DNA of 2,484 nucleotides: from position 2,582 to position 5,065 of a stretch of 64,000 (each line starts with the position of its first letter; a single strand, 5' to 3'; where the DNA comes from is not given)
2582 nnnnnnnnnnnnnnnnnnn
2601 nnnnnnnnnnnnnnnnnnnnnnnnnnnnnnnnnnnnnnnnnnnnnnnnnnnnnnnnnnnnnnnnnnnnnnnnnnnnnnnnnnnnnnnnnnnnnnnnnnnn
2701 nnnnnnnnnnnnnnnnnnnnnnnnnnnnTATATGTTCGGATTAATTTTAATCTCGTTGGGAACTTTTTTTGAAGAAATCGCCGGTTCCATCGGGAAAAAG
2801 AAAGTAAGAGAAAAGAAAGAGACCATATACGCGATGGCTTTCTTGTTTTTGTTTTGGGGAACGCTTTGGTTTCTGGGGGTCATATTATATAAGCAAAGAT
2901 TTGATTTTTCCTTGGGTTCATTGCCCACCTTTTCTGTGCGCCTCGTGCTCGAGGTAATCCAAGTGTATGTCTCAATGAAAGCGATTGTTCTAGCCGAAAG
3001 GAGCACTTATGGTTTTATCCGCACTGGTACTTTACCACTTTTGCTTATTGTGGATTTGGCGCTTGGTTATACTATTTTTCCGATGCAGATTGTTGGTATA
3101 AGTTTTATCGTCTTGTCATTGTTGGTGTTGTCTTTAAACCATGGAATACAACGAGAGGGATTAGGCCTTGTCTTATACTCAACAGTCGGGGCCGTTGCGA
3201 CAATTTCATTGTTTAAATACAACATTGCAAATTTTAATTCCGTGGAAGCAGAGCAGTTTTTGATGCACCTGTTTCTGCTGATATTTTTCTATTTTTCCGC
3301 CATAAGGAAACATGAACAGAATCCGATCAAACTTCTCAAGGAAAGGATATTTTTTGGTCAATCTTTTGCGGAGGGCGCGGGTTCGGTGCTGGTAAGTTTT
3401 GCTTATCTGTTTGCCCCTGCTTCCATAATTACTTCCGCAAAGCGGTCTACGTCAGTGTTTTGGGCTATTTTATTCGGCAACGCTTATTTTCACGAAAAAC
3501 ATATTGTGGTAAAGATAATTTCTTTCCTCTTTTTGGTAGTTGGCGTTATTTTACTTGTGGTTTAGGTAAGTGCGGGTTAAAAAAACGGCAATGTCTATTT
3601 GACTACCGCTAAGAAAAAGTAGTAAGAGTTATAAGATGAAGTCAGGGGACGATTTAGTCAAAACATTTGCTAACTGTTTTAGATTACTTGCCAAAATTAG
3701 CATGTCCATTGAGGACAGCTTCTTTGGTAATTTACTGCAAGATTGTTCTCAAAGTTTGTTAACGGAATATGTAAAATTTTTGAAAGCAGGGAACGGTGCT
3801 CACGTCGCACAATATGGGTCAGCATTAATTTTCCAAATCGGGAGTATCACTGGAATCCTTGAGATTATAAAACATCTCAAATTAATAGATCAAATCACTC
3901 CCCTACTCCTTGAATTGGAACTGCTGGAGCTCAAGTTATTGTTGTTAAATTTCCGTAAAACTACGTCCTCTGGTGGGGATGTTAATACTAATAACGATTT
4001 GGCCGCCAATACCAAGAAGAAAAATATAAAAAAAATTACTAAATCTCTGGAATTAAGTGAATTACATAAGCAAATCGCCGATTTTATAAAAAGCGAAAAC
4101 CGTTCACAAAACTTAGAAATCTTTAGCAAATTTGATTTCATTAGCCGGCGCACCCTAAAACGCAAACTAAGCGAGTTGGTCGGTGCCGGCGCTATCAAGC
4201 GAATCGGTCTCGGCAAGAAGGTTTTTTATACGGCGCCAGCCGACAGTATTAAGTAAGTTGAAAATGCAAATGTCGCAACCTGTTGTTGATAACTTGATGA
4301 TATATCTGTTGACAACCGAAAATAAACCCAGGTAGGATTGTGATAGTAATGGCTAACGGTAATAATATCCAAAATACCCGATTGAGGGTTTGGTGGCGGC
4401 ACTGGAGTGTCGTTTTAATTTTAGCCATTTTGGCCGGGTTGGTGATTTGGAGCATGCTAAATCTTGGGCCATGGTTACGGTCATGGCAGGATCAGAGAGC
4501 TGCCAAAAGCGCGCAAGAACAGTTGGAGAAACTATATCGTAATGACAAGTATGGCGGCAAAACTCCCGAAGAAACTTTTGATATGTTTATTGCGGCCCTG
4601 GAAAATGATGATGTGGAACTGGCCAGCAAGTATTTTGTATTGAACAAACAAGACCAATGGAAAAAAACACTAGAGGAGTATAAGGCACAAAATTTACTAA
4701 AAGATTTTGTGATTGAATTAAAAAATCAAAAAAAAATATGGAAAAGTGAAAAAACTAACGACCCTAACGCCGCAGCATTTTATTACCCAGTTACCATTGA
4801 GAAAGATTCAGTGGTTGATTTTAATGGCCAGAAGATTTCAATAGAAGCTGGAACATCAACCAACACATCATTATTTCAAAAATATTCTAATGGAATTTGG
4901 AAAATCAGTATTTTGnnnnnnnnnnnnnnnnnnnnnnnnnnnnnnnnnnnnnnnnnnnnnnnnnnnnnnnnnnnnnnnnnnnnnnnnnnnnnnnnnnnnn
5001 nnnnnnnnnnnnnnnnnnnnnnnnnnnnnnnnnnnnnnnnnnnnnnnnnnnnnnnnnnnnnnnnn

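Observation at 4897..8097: Secreted fusion of a zinc PLC/P1-nuclease-like domain, a Lamin tail domain and a beta-propeller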

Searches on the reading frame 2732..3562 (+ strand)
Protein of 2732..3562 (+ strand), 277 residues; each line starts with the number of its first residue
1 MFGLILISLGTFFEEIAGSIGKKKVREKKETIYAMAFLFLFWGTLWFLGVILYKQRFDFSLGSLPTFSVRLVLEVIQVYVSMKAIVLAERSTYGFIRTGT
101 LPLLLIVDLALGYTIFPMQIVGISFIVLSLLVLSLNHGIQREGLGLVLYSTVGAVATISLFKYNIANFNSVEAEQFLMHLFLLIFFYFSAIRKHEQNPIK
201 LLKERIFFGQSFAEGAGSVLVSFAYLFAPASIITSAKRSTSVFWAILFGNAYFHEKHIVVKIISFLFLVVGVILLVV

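Call 15: search_protein_families(library=pfam, proteins=[window:2732-3562:+], max_evalue=0.001)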
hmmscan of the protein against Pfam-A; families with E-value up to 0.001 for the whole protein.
window:2732-3562:+ (277 aa): 1 family
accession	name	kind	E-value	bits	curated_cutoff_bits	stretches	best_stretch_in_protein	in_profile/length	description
PF00892.27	EamA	-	0.00041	21.1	28.2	1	143-276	3-134/135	EamA-like transporter family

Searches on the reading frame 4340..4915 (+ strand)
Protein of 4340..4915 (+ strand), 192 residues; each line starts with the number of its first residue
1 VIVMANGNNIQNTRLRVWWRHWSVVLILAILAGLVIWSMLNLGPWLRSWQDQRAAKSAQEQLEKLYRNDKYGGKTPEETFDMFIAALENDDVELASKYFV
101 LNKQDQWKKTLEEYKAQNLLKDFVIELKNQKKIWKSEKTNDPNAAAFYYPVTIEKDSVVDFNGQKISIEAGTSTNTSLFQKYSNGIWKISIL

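Call 15: search_protein_families(library=pfam, proteins=[window:4340-4915:+], max_evalue=0.001)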
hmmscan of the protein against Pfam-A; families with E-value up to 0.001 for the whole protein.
window:4340-4915:+ (192 aa): 0 families

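Call 51: find_homologous_proteins(query=window:4340-4915:+, max_evalue=0.001)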
Query window:4340-4915:+ (192 aa): 278 proteins with E <= 0.001 among 377 candidates; the best 120 are listed.
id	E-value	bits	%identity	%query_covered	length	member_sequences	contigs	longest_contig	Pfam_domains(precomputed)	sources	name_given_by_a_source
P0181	4.9e-121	420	100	98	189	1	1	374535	-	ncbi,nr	ncbi:MAG: hypothetical protein HYT61_01000 [Candidatus Yanofskybacteria bacterium]|nr:hypothetical p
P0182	6.3e-77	276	67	98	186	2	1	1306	-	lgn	-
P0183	2.3e-76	274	66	94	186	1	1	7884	-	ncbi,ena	-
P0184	1.4e-75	272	69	92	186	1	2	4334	-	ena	-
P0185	1.1e-74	269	65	98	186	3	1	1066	-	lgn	-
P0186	5.9e-74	266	65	98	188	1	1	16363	-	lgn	-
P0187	5.4e-73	263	66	95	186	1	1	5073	-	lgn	-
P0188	7.5e-73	263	61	96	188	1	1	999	-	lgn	-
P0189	9.1e-70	253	63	93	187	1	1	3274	-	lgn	-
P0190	8.7e-69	249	62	94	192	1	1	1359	-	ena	-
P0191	9.1e-69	249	60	98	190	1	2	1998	-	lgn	-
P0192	2.0e-68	248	64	92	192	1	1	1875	-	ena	-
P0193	6.9e-68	246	63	92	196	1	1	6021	-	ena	-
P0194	9.8e-68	246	63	92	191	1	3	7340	-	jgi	-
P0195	1.1e-67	246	62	92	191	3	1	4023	-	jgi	-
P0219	1.0e-51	194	50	100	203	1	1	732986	-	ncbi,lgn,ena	-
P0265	1.7e-41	160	50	88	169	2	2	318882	-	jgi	jgi:hypothetical protein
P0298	2.3e-38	150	46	88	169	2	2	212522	-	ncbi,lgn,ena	-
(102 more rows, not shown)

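Call 52: search_protein_families(library=pfam, proteins=[window:4340-4915:+], max_evalue=5)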
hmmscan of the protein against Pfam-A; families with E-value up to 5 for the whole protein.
window:4340-4915:+ (192 aa): 2 families
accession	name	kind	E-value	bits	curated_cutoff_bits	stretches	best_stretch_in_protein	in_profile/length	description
PF06305.16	LapA_dom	-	0.017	15.5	28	1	23-65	20-59/64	Lipopolysaccharide assembly protein A domain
PF13179.11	DUF4006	-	0.75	10.2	22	1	24-39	20-35/64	Family of unknown function (DUF4006)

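Call 57: find_encoding_contigs(protein=P0219, flank=6000, max_places=1)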
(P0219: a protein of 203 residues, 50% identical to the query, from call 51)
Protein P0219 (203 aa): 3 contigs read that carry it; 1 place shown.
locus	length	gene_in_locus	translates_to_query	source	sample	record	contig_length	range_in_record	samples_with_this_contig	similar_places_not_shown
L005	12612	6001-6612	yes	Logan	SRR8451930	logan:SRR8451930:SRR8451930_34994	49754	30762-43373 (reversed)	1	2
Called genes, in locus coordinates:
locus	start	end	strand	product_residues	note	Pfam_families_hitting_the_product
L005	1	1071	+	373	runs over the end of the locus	PF00232:Glyco_hydro_1, PF02449:Glyco_hydro_42 (faint), PF00232:Glyco_hydro_1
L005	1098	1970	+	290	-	PF00892:EamA (weak)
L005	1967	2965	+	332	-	PF00331:Glyco_hydro_10 (weak), PF02449:Glyco_hydro_42 (faint)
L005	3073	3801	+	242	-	PF13365:Trypsin_2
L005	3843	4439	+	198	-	-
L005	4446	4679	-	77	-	-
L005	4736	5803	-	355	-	PF02661:Fic, PF22168:DIP2311-like_C (weak)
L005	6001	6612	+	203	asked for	-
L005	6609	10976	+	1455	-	PF00565:SNase, PF00932:LTD, PF13360:PQQ_2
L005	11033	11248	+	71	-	-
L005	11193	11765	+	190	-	PF08843:AbiEii (weak), PF19502:DUF6036 (weak)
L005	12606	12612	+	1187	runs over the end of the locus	-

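Call 58: find_encoding_contigs(protein=P0265, flank=6000, max_places=1)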
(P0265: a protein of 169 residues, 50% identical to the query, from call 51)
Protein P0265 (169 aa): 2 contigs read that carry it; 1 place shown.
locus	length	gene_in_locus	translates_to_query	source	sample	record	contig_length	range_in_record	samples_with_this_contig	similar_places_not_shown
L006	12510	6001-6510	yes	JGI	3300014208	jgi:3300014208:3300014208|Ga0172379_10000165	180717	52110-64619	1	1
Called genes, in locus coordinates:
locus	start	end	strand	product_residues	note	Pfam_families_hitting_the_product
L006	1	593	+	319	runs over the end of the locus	PF18920:DUF5671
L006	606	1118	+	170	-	PF00254:FKBP_C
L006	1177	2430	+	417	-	PF00232:Glyco_hydro_1, PF00331:Glyco_hydro_10 (faint), PF02449:Glyco_hydro_42 (faint), PF00232:Glyco_hydro_1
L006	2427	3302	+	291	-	PF00892:EamA (faint)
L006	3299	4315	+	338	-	PF02449:Glyco_hydro_42 (faint)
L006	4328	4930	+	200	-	-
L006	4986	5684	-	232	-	PF01797:Y1_Tnp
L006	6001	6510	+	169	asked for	-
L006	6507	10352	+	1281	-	PF00932:LTD, PF13360:PQQ_2 (faint), PF00932:LTD, PF13570:Beta-prop_ACSF4 (weak)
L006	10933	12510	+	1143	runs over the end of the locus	-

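Call 59: find_encoding_contigs(protein=P0298, flank=6000, max_places=1)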
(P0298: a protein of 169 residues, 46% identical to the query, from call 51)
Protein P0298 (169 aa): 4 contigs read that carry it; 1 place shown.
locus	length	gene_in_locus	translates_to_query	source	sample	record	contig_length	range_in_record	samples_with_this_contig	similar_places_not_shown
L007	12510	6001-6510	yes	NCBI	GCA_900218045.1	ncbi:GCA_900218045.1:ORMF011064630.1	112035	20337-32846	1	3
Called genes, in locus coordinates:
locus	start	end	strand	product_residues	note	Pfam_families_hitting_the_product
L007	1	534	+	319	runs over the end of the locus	PF18920:DUF5671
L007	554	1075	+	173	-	PF00254:FKBP_C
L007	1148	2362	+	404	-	PF00232:Glyco_hydro_1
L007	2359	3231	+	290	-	PF00892:EamA (weak)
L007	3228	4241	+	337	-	PF02449:Glyco_hydro_42 (faint)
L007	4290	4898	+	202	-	-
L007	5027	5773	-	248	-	PF01797:Y1_Tnp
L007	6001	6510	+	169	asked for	-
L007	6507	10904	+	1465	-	-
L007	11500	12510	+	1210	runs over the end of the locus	-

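Call 63: predict_structure(alignment_id=A5)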
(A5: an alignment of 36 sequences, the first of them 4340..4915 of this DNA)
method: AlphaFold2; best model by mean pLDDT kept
length: 192 residues; sequences in the alignment: 36
mean_pLDDT: 86.8   pTM: 0.64
mean pLDDT of the five models: 86.8, 86.7, 85.0, 83.5, 83.4
residues with pLDDT >= 90: 97; 70-90: 77; 50-70: 10; < 50: 8
segments of 3 or more residues with pLDDT < 50: 1-8
pLDDT, mean of each block of 10 residues (from residue 1): 46 66 85 84 79 85 88 97 98 98 95 96 95 93 94 83 79 91 96 92
secondary structure, 60 per line:
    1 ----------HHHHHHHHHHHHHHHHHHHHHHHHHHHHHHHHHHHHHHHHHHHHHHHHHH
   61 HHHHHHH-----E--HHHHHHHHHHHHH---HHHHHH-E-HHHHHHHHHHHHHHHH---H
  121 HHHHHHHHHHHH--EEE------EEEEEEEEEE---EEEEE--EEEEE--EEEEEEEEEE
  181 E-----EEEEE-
elements in order: H11-67 H76-88 H92-97 H101-116 H120-132 E135-137 E144-153 E157-161 E164-168 E171-181 E187-191
